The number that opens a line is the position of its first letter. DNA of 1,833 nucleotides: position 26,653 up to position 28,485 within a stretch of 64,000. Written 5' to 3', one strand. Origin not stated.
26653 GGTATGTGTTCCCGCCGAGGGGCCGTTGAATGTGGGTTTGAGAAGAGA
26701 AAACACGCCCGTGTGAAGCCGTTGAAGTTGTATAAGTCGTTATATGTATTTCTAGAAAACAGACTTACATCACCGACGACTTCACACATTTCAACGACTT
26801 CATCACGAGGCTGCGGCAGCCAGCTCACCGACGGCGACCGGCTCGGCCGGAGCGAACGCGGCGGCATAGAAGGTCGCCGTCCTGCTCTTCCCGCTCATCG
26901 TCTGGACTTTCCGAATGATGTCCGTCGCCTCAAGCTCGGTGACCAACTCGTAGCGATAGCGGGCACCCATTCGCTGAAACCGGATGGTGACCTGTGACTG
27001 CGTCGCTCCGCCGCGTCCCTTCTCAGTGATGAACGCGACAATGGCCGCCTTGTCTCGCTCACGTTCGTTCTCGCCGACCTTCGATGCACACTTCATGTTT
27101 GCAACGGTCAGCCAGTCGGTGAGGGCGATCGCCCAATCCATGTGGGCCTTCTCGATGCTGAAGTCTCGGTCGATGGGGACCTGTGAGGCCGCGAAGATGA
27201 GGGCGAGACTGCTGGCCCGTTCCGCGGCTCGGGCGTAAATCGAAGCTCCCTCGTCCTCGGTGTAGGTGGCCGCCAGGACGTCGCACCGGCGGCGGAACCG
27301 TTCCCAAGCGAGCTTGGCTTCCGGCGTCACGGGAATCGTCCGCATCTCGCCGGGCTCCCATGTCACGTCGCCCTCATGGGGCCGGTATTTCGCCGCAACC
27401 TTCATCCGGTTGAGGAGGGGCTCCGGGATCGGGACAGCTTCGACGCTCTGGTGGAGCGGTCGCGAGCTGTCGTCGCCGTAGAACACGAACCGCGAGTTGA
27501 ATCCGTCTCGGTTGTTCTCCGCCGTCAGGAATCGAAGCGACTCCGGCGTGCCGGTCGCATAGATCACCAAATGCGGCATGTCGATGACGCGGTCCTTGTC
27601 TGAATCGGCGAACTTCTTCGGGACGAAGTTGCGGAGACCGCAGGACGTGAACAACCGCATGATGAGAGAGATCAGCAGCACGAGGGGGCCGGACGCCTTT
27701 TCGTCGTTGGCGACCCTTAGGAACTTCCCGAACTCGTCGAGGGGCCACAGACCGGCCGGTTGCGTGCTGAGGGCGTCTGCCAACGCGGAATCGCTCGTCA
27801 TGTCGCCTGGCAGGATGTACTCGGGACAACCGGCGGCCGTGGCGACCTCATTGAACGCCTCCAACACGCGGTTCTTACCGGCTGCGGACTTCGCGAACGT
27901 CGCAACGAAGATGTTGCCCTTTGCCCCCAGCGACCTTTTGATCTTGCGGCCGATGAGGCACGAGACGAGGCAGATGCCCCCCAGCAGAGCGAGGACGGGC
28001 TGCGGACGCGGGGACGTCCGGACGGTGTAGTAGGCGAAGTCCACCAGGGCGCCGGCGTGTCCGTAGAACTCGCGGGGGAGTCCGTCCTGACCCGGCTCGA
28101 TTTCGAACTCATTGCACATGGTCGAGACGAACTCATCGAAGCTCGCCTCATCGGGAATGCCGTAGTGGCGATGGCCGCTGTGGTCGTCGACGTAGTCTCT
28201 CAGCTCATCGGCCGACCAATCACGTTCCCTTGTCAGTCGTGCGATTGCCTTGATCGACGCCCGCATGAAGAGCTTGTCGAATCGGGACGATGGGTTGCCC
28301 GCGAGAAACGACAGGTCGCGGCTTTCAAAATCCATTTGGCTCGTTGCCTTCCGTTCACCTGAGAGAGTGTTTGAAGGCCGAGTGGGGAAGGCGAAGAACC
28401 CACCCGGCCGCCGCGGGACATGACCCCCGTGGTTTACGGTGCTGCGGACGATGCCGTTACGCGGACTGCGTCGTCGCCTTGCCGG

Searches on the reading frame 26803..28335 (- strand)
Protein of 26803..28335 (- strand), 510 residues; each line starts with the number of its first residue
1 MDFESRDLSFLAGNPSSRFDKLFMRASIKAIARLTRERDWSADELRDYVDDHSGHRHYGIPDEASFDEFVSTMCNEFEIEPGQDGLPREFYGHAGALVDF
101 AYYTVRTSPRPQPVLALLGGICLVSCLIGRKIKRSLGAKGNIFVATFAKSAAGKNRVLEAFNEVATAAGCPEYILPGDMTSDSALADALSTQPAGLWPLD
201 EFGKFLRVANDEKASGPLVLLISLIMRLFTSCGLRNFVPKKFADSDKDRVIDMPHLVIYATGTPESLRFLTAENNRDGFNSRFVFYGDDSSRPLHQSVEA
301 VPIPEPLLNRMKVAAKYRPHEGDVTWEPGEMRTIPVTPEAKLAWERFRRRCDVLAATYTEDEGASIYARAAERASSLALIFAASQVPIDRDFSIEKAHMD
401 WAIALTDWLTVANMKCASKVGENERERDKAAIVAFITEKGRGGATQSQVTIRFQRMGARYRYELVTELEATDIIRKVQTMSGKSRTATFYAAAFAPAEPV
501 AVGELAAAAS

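Call 31: search_protein_families(library=pfam, proteins=[window:26803-28335:-], max_evalue=0.01)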
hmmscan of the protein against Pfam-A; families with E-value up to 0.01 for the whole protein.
window:26803-28335:- (510 aa): 0 families

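Call 32: search_protein_families(library=phrogs, proteins=[window:26803-28335:-], max_evalue=0.01)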
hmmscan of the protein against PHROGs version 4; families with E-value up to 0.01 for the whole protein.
window:26803-28335:- (510 aa): 4 families
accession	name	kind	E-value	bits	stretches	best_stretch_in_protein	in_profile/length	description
phrog_3022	-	DNA, RNA and nucleotide metabolism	3.4e-44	152.4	1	100-491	365-785/788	DNA primase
phrog_10514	-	DNA, RNA and nucleotide metabolism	2.1e-13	50.4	1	121-483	368-737/750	DNA primase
phrog_5311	-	DNA, RNA and nucleotide metabolism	3.5e-10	39.7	1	241-463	433-647/692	helicase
phrog_2373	-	DNA, RNA and nucleotide metabolism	0.00046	19.9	1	330-446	340-461/515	DNA helicase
